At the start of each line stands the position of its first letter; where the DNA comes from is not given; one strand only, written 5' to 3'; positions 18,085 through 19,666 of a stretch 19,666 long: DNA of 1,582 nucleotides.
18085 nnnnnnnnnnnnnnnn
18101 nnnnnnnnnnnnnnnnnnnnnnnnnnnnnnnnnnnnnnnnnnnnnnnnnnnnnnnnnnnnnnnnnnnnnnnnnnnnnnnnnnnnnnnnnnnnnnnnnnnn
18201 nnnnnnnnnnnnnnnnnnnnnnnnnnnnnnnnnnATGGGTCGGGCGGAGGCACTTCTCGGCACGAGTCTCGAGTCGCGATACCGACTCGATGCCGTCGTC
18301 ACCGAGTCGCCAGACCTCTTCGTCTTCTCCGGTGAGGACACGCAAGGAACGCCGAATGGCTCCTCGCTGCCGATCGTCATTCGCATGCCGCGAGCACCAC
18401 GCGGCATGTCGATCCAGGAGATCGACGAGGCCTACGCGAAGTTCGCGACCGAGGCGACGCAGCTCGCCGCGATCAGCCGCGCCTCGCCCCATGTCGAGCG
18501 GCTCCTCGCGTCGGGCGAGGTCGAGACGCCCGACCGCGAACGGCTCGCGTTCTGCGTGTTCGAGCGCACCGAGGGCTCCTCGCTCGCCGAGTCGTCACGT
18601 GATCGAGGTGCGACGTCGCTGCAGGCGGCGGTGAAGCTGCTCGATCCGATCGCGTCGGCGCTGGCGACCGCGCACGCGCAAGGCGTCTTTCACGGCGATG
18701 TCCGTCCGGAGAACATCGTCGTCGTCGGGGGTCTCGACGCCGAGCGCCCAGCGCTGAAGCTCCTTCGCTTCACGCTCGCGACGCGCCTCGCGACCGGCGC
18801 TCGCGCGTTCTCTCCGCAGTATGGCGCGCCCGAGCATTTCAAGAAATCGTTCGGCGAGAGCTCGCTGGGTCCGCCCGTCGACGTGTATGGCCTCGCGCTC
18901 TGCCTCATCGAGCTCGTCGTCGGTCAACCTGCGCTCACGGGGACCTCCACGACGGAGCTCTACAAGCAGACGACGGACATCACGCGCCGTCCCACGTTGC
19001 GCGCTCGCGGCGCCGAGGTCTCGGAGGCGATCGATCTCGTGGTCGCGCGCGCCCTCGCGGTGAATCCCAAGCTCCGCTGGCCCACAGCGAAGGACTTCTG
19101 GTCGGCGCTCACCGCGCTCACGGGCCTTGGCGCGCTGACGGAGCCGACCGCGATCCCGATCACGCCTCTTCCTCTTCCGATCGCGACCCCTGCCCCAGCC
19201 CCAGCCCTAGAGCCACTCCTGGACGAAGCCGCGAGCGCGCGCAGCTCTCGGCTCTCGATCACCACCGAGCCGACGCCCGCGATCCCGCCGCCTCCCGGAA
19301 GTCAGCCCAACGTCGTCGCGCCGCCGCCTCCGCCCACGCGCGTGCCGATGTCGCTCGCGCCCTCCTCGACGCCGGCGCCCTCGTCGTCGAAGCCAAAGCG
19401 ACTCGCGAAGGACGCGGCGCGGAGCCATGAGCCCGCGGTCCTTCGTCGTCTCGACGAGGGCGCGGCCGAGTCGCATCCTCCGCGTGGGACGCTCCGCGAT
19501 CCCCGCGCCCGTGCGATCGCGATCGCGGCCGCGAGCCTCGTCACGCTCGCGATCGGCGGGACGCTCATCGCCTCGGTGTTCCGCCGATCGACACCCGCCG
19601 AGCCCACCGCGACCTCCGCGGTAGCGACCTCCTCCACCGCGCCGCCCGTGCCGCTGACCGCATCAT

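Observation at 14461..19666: Soluble multi-PAS/GAF hybrid histidine kinase adjacent to, and possibly translationally coupled with, a membrane-anchored Hanks-type pseudokinase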

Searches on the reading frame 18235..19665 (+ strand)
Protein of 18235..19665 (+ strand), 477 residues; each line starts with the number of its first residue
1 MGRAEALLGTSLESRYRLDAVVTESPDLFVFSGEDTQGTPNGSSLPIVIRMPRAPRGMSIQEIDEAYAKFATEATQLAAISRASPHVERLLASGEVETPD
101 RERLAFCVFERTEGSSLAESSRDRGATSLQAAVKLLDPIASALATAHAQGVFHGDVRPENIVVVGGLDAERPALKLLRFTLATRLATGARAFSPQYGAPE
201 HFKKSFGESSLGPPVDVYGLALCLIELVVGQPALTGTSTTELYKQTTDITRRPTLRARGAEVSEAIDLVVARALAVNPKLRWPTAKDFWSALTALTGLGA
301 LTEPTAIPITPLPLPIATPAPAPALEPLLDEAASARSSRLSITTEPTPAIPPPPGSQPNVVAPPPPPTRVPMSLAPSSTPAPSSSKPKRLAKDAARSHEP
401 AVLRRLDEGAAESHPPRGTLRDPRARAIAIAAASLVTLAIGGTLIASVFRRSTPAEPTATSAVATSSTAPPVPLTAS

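Call 5: search_protein_families(library=pfam, proteins=[window:18235-19665:+], max_evalue=0.01)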
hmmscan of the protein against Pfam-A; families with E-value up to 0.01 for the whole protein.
window:18235-19665:+ (477 aa): 2 families
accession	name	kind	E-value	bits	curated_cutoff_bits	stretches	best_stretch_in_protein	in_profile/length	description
PF00069.31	Pkinase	-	2.1e-18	67.1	31.7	1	70-282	45-252/263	Protein kinase domain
PF07714.23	PK_Tyr_Ser-Thr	-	4e-06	26.8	23.1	1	65-267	43-238/258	Protein tyrosine and serine/threonine kinase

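Call 6: search_protein_families(library=ncbifam, proteins=[window:18235-19665:+], max_evalue=0.01)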
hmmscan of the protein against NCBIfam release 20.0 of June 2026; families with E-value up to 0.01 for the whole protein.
window:18235-19665:+ (477 aa): 12 families
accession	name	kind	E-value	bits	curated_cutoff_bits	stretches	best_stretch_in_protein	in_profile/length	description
NF033483.0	PknB_PASTA_kin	equivalog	6.5e-22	78.3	450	1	64-296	48-269/563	Stk1 family PASTA domain-containing Ser/Thr kinase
NF047741.1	antiphage_MADS6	equivalog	2.4e-20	72.6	460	1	88-297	256-462/612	methylation-associated defense system protein kinase MAD6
TIGR03903.1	TOMM_kin_cyc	equivalog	2.1e-19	68.9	705.75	1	65-245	20-200/1267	TOMM system kinase/cyclase fusion protein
NF052427.1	StpK7MSMEG_1200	equivalog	4.9e-14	51.7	900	1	68-290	52-263/601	serine/threonine protein kinase StpK7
NF038150.1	lanthi_synth_IV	equivalog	1.6e-13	49.9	650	1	11-286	186-448/851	class IV lanthionine synthetase LanL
NF033442.0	BREX_PglW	equivalog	1.6e-07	29.5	990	1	64-196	549-674/1391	BREX system serine/threonine kinase PglW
NF040671.1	PLuB_AAA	exception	2.1e-05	22.1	999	1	109-229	84-198/1256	PLuB system helicase-like protein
NF038151.1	lanthi_synth_III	equivalog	3.8e-05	22.3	575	1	123-238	329-433/833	class III lanthionine synthetase LanKC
NF009651.0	PRK13184.1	equivalog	0.00017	19.7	839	1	125-163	108-146/932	serine/threonine-protein kinase PknD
NF058632.1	SerThrKinPrkT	equivalog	0.00044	19.4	280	1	90-165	80-152/322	serine/threonine protein kinase PrkT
NF053615.1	SerThrKinAfsKStmc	equivalog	0.0016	17.2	1300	1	116-239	98-218/809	protein serine/threonine kinase AfsK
TIGR03724.2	arch_bud32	equivalog_domain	0.0025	17.3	125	1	108-165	71-120/193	KEOPS complex kinase/ATPase Bud32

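Call 7: search_solved_structures(query=window:18235-19665:+, max_evalue=0.001, show_alignments=3)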
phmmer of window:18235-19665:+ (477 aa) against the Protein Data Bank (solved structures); distinct sequences matched with E-value up to 0.001: 309 (the best 60 are shown).
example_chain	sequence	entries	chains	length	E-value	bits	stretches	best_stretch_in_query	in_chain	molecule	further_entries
3orm_A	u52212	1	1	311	5.6e-19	71.8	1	66-292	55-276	Serine/threonine protein kinase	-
6b2p_A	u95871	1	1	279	3.3e-18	69.3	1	66-290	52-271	Serine/threonine-protein kinase PknB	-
6i2p_A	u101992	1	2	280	3.3e-18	69.3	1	66-290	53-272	Serine/threonine-protein kinase PknB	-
5u94_A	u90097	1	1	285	3.3e-18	69.3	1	66-290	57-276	Serine/threonine-protein kinase PknB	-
1mru_A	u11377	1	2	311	3.7e-18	69.1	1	66-292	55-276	Probable serine/threonine-protein kinase pknB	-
3ori_A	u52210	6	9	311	3.7e-18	69.1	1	66-292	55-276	Serine/threonine protein kinase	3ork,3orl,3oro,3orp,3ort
1o6y_A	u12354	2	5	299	4.1e-18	69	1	66-290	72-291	SERINE/THREONINE-PROTEIN KINASE PKNB | Probable serine/threonine-protein kinase pknB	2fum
3f61_A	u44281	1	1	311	4.8e-18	68.8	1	66-292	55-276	Serine/threonine-protein kinase pknB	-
3f69_A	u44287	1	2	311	4.8e-18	68.7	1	66-292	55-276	Serine/threonine-protein kinase pknB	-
2h34_A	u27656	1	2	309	8.4e-14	54.8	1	109-294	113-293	Serine/threonine-protein kinase pknE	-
9ymt_A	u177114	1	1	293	4e-11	46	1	97-292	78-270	Serine/Threonine Kinase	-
4eqm_A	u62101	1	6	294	4e-11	45.9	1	97-292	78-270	Protein kinase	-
9tmq_A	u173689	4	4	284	8.1e-10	41.6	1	65-294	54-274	Serine/threonine-protein kinase PknA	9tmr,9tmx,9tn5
4ow8_A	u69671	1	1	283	8.2e-10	41.6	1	65-294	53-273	Serine/threonine-protein kinase PknA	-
6b2q_A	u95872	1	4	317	9.8e-10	41.4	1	65-297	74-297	Serine/threonine-protein kinase PknA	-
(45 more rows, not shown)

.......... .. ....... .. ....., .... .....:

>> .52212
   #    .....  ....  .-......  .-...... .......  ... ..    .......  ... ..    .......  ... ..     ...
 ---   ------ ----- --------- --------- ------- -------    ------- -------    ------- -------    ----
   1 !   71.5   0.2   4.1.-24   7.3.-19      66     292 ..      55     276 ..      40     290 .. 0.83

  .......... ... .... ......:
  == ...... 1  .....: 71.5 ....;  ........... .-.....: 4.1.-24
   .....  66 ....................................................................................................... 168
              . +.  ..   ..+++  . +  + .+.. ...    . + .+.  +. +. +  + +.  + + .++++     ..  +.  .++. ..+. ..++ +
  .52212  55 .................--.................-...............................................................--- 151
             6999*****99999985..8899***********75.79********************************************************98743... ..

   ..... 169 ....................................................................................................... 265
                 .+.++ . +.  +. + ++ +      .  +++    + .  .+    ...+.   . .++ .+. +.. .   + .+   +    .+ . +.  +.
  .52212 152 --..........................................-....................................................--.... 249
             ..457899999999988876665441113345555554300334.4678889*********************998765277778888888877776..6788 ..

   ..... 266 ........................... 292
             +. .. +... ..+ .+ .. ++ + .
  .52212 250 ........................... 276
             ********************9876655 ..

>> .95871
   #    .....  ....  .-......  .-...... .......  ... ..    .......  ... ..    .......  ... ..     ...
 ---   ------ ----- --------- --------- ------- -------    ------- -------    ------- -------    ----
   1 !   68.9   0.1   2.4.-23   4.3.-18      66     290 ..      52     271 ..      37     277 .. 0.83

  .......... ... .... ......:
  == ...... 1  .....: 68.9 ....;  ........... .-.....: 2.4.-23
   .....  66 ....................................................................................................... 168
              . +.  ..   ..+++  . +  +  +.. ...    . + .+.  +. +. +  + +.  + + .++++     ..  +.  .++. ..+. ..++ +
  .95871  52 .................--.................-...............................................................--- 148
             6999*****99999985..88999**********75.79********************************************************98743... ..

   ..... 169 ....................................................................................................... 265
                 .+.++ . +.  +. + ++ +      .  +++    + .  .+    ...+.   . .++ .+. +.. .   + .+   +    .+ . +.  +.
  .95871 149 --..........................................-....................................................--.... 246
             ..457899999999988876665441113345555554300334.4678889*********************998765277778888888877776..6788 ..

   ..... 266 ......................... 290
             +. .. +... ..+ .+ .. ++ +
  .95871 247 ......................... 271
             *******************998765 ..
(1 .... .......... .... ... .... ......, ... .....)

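Call 11: find_homologous_proteins(query=window:18235-19665:+, max_evalue=0.00001)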
Query window:18235-19665:+ (477 aa): 243 proteins with E <= 0.00001 among 8000 candidates; the best 120 are listed.
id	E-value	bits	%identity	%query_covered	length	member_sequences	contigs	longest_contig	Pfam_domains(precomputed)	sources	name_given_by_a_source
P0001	7.7e-272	920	95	97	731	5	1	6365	PF07714.24,PF00069.32,PF03781.23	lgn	-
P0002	4.8e-104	367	57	69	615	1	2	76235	PF00069.32,PF03781.23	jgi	jgi:serine/threonine protein kinase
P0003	9.9e-98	346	-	-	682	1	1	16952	PF07714.24,PF00069.32,PF03781.23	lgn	-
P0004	4.6e-97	344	59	63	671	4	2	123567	PF00069.32,PF03781.23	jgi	-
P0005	8.1e-94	333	56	61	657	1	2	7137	PF07714.24,PF00069.32,PF03781.23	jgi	jgi:formylglycine-generating enzyme required for sulfatase activity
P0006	1.5e-92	329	56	62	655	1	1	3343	PF07714.24,PF00069.32,PF03781.23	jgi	jgi:formylglycine-generating enzyme required for sulfatase activity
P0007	2.9e-91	325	51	72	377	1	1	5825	PF00069.32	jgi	jgi:eukaryotic-like serine/threonine-protein kinase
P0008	3.6e-91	325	53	69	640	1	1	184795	PF07714.24,PF00069.32,PF03781.23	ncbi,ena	ncbi:MAG: SUMF1/EgtB/PvdO family nonheme iron enzyme [Labilithrix sp.]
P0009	4.2e-91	324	64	3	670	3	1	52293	PF07714.24,PF00069.32,PF03781.23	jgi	jgi:formylglycine-generating enzyme required for sulfatase activity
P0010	3.9e-87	311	47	77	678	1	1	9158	PF00069.32,PF03781.23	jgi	jgi:formylglycine-generating enzyme required for sulfatase activity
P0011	1.3e-74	270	51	57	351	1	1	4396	PF00069.32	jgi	jgi:serine/threonine-protein kinase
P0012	4.7e-68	248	40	94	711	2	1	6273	PF07714.24,PF00069.32,PF03781.23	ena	-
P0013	1.2e-65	241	46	61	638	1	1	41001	PF07714.24,PF00069.32,PF03781.23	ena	-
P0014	1.7e-65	240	48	61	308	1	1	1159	PF00069.32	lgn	-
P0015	1.2e-64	237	48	62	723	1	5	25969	PF00069.32,PF03781.23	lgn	-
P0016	1.3e-64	237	41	78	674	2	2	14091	PF00069.32,PF03781.23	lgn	-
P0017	2.1e-64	236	46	61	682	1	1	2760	PF07714.24,PF00069.32,PF03781.23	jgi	jgi:formylglycine-generating enzyme required for sulfatase activity/serine/threonine protein kinase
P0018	5.6e-64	235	46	61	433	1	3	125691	PF00069.32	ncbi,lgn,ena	-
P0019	2.4e-63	233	45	61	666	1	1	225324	PF00069.32,PF03781.23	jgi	-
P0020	3.0e-63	233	47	61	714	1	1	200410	PF00069.32,PF03781.23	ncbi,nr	ncbi:MAG: SUMF1/EgtB/PvdO family nonheme iron enzyme [Deltaproteobacteria bacterium]|nr:SUMF1/EgtB/P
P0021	3.1e-63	233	41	79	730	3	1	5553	PF07714.24,PF00069.32,PF03781.23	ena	-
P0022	3.2e-63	233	46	61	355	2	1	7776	PF07714.24,PF00069.32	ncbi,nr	ncbi:MAG: Protein kinase, partial [Myxococcaceae bacterium]|nr:Protein kinase [Myxococcaceae bacteri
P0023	3.9e-63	232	39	98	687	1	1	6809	PF00069.32,PF03781.23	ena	-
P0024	7.4e-63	231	44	68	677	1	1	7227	PF07714.24,PF00069.32,PF03781.23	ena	-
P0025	7.4e-63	231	46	61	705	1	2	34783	PF07714.24,PF00069.32,PF03781.23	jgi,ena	-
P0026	1.2e-62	231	45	61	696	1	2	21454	PF00069.32,PF03781.23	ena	-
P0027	1.4e-62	230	46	61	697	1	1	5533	PF07714.24,PF00069.32,PF03781.23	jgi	jgi:formylglycine-generating enzyme required for sulfatase activity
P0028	1.5e-62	230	45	65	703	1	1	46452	PF07714.24,PF00069.32,PF03781.23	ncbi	-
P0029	1.6e-62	230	46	65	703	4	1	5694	PF07714.24,PF00069.32,PF03781.23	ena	-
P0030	3.6e-62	229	43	68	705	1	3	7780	PF00069.32,PF03781.23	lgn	-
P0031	5.9e-62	228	45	67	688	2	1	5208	PF07714.24,PF00069.32,PF03781.23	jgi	jgi:formylglycine-generating enzyme required for sulfatase activity/serine/threonine protein kinase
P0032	7.0e-62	228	46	61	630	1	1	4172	PF07714.24,PF00069.32,PF03781.23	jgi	jgi:serine/threonine protein kinase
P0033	8.5e-62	228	46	62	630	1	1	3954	PF07714.24,PF00069.32,PF03781.23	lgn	-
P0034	8.3e-61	225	44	61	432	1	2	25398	PF00069.32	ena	-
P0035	1.1e-60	224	47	61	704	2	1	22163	PF07714.24,PF00069.32,PF03781.23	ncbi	-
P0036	1.2e-60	224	41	76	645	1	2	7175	PF00069.32,PF03781.23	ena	-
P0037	1.5e-60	224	46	61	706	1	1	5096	PF07714.24,PF00069.32,PF03781.23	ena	-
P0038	4.7e-60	222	44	61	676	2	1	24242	PF07714.24,PF00069.32,PF03781.23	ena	-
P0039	6.7e-60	222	44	61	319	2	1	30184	PF07714.24,PF00069.32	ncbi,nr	ncbi:MAG: protein kinase, partial [Labilithrix sp.]|nr:protein kinase [Labilithrix sp.]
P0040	6.8e-60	222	40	86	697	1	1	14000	PF07714.24,PF00069.32,PF03781.23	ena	-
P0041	1.8e-59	220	37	99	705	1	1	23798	PF07714.24,PF00069.32,PF03781.23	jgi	jgi:serine/threonine-protein kinase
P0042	2.9e-59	220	44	66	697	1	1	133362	PF07714.24,PF00069.32,PF03781.23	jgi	jgi:formylglycine-generating enzyme required for sulfatase activity/serine/threonine protein kinase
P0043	3.1e-59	219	42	68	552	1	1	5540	PF07714.24,PF00069.32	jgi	jgi:serine/threonine-protein kinase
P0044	3.7e-59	219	43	64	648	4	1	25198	PF07714.24,PF00069.32,PF03781.23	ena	-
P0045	4.3e-59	219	45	61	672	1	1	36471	PF07714.24,PF00069.32,PF03781.23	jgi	jgi:formylglycine-generating enzyme required for sulfatase activity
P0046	1.6e-58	217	45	61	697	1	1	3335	PF00069.32,PF03781.23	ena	-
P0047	2.2e-58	217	47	61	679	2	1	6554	PF07714.24,PF00069.32,PF03781.23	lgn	-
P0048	4.3e-58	216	46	61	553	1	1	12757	PF00069.32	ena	-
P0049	8.4e-58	215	42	69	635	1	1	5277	PF00069.32,PF03781.23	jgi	jgi:eukaryotic-like serine/threonine-protein kinase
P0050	1.7e-57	214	41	71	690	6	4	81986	PF07714.24,PF00069.32,PF03781.23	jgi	-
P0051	9.8e-57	211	44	61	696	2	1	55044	PF07714.24,PF00069.32,PF03781.23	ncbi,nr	ncbi:MAG: SUMF1/EgtB/PvdO family nonheme iron enzyme [Labilithrix sp.]|nr:SUMF1/EgtB/PvdO family non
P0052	1.2e-55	208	38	96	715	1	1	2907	PF07714.24,PF00069.32,PF03781.23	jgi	-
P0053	4.2e-54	203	42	61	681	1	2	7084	PF07714.24,PF00069.32,PF03781.23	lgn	-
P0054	8.9e-53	198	42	61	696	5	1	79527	PF07714.24,PF00069.32,PF03781.23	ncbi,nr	ncbi:MAG: SUMF1/EgtB/PvdO family nonheme iron enzyme [Labilithrix sp.]|nr:SUMF1/EgtB/PvdO family non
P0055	9.0e-53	198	40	61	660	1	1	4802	PF07714.24,PF00069.32,PF03781.23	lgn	-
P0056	6.5e-51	192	45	60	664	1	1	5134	PF00069.32,PF03781.23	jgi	jgi:eukaryotic-like serine/threonine-protein kinase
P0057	1.5e-50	191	41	62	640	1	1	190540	PF07714.24,PF00069.32,PF03781.23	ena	-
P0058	2.4e-50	190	40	61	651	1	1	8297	PF00069.32,PF03781.23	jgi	jgi:eukaryotic-like serine/threonine-protein kinase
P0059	4.3e-50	189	51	48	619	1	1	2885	PF07714.24,PF00069.32,PF03781.23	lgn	-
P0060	2.9e-49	187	42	61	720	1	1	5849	PF07714.24,PF00069.32,PF03781.23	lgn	-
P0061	1.8e-44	171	37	69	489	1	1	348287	PF07714.24,PF00069.32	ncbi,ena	-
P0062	3.5e-40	157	33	81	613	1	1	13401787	PF07714.24,PF00069.32,PF01636.30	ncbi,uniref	ncbi:protein kinase [Pendulispora brunnea]|uniref:Protein kinase n=1 Tax=Pendulispora brunnea TaxID=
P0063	1.5e-38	151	39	60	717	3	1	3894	PF06293.21,PF07714.24,PF00069.32,PF01636.30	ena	-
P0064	1.7e-38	151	37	60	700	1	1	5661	PF07714.24,PF00069.32,PF03781.23,PF01636.30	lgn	-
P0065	4.2e-38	150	39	60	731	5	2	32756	PF07714.24,PF00069.32,PF03781.23,PF01636.30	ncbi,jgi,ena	jgi:serine/threonine-protein kinase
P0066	8.4e-38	149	36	60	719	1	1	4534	PF06293.21,PF07714.24,PF00069.32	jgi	-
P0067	1.8e-37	148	32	83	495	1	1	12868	PF07714.24,PF00069.32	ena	-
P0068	5.2e-37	146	36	60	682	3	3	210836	PF07714.24,PF00069.32,PF03781.23,PF01636.30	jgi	jgi:formylglycine-generating enzyme required for sulfatase activity/serine/threonine protein kinase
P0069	1.0e-36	145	32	97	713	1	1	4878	PF07714.24,PF00069.32,PF03781.23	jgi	jgi:formylglycine-generating enzyme required for sulfatase activity/serine/threonine protein kinase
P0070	4.2e-36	143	34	75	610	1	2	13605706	PF07714.24,PF00069.32,PF01636.30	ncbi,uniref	ncbi:serine/threonine protein kinase [Pendulispora rubella]|uniref:Serine/threonine protein kinase n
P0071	2.0e-35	141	35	60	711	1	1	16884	PF07714.24,PF00069.32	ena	-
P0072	2.6e-35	141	35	60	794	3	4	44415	PF07714.24,PF00069.32,PF03781.23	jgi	jgi:serine/threonine-protein kinase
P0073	9.4e-35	139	34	61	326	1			PF07714.24,PF00069.32,PF01636.30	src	-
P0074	9.9e-35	139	33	64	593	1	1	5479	PF06293.21,PF07714.24,PF00069.32,PF01636.30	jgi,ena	-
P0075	3.6e-34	137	35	60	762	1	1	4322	PF07714.24,PF00069.32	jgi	jgi:serine/threonine-protein kinase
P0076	4.3e-34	137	35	64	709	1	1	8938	PF07714.24,PF00069.32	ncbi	ncbi:MAG: serine/threonine-protein kinase [Polyangiaceae bacterium]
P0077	4.7e-33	133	34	59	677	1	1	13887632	PF07714.24,PF00069.32,PF03781.23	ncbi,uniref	ncbi:bifunctional serine/threonine-protein kinase/formylglycine-generating enzyme family protein [So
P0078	5.2e-33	133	35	64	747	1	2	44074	PF06293.21,PF07714.24,PF00069.32,PF03781.23,PF01636.30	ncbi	-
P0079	1.5e-32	132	36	61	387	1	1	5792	PF07714.24,PF00069.32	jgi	jgi:serine/threonine protein kinase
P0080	1.5e-32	131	33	60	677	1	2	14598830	PF07714.24,PF00069.32,PF03781.23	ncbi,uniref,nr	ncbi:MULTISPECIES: bifunctional serine/threonine-protein kinase/formylglycine-generating enzyme fami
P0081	1.9e-32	131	43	39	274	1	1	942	PF07714.24,PF00069.32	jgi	jgi:serine/threonine protein kinase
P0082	4.4e-32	130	34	80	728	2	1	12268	PF07714.24,PF00069.32,PF03781.23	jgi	jgi:serine/threonine protein kinase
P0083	6.1e-32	129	35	60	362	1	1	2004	PF07714.24,PF00069.32,PF01636.30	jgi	jgi:serine/threonine protein kinase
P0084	6.6e-32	129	35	61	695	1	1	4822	PF07714.24,PF00069.32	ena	-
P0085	2.1e-31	128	36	61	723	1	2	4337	PF07714.24,PF00069.32,PF03781.23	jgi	jgi:eukaryotic-like serine/threonine-protein kinase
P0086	4.3e-31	127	38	60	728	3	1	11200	PF07714.24,PF00069.32,PF03781.23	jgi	jgi:serine/threonine protein kinase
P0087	1.4e-30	125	32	68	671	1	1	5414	PF07714.24,PF00069.32,PF03781.23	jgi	jgi:formylglycine-generating enzyme required for sulfatase activity/serine/threonine protein kinase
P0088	4.7e-30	123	40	48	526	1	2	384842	PF07714.24,PF00069.32,PF03109.23,PF01636.30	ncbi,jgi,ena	ncbi:MAG: serine/threonine-protein kinase [Polyangiaceae bacterium]|jgi:serine/threonine protein kin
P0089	5.4e-30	123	34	61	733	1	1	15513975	PF07714.24,PF00069.32,PF03781.23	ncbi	ncbi:bifunctional serine/threonine-protein kinase/formylglycine-generating enzyme family protein [So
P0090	1.7e-29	121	36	60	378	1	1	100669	PF07714.24,PF00069.32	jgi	jgi:serine/threonine protein kinase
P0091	7.6e-29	119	38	46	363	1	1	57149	PF07714.24,PF00069.32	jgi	jgi:serine/threonine-protein kinase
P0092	1.1e-28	119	34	60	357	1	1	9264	PF06293.21,PF07714.24,PF00069.32,PF01636.30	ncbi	-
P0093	1.8e-28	118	37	60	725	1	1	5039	PF07714.24,PF00069.32,PF03781.23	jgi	jgi:eukaryotic-like serine/threonine-protein kinase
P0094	2.2e-28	118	31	75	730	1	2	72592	PF07714.24,PF00069.32,PF03781.23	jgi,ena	-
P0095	2.3e-28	118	40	47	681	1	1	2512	PF07714.24,PF00069.32,PF03781.23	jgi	jgi:serine/threonine-protein kinase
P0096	4.8e-28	117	36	60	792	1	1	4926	PF07714.24,PF00069.32,PF03781.23,PF01636.30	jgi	jgi:serine/threonine-protein kinase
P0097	2.3e-27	114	31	71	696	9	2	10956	PF07714.24,PF00069.32,PF03781.23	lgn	-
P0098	2.4e-27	114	36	60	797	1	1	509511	PF07714.24,PF00069.32,PF03781.23,PF01636.30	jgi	jgi:formylglycine-generating enzyme required for sulfatase activity/serine/threonine protein kinase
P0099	2.6e-27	114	33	61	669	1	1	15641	PF07714.24,PF00069.32,PF03781.23,PF01636.30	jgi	jgi:formylglycine-generating enzyme required for sulfatase activity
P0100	4.0e-27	114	30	64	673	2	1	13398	PF07714.24,PF00069.32,PF03781.23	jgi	-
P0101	5.1e-27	113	30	60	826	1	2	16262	PF07714.24,PF00069.32,PF03109.23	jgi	jgi:serine/threonine protein kinase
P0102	5.4e-27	113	41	40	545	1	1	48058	PF07714.24,PF00069.32,PF03781.23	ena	-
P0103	8.5e-27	113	32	64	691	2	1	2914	PF07714.24,PF00069.32,PF03109.23,PF03781.23,PF01636.30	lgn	-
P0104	7.6e-26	109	31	63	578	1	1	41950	PF07714.24,PF00069.32,PF01636.30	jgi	jgi:serine/threonine-protein kinase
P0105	9.9e-26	109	32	68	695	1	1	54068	PF07714.24,PF00069.32,PF03781.23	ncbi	-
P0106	1.6e-25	108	35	60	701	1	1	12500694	PF07714.24,PF00069.32,PF03781.23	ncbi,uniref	ncbi:SUMF1/EgtB/PvdO family nonheme iron enzyme [Sorangium sp. So ce854]|uniref:SUMF1/EgtB/PvdO fami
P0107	4.0e-25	107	31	78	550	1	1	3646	PF07714.24,PF00069.32,PF01636.30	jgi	jgi:serine/threonine-protein kinase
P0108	1.5e-24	105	34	60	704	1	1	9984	PF07714.24,PF00069.32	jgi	jgi:serine/threonine-protein kinase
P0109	2.2e-24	105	36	60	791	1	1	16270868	PF07714.24,PF00069.32,PF03781.23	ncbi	ncbi:bifunctional serine/threonine-protein kinase/formylglycine-generating enzyme family protein [So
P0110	3.4e-24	104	32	67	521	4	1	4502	PF07714.24,PF00069.32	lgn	-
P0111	4.5e-24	104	31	78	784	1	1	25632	PF07714.24,PF00069.32,PF03781.23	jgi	jgi:eukaryotic-like serine/threonine-protein kinase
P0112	3.4e-23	101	32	63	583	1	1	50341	PF07714.24,PF00069.32,PF01636.30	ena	-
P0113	3.8e-23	100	30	61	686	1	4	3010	PF07714.24,PF00069.32,PF03781.23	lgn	-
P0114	4.1e-23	100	28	68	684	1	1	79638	PF07714.24,PF00069.32,PF03781.23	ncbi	-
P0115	9.0e-23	99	34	61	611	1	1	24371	PF07714.24,PF00069.32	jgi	jgi:serine/threonine-protein kinase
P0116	6.0e-22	97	40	40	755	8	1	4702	PF14559.13,PF07714.24,PF00069.32,PF13428.13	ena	-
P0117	3.1e-21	94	29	73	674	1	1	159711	PF07714.24,PF00069.32,PF03781.23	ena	-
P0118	7.5e-20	90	30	68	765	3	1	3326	PF07714.24,PF00069.32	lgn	-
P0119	1.1e-18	86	36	40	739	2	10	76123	PF14559.13,PF07714.24,PF13431.13,PF00069.32,PF07719.24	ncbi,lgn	-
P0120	8.1e-18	83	32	60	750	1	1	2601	PF07714.24,PF00069.32,PF03781.23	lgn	-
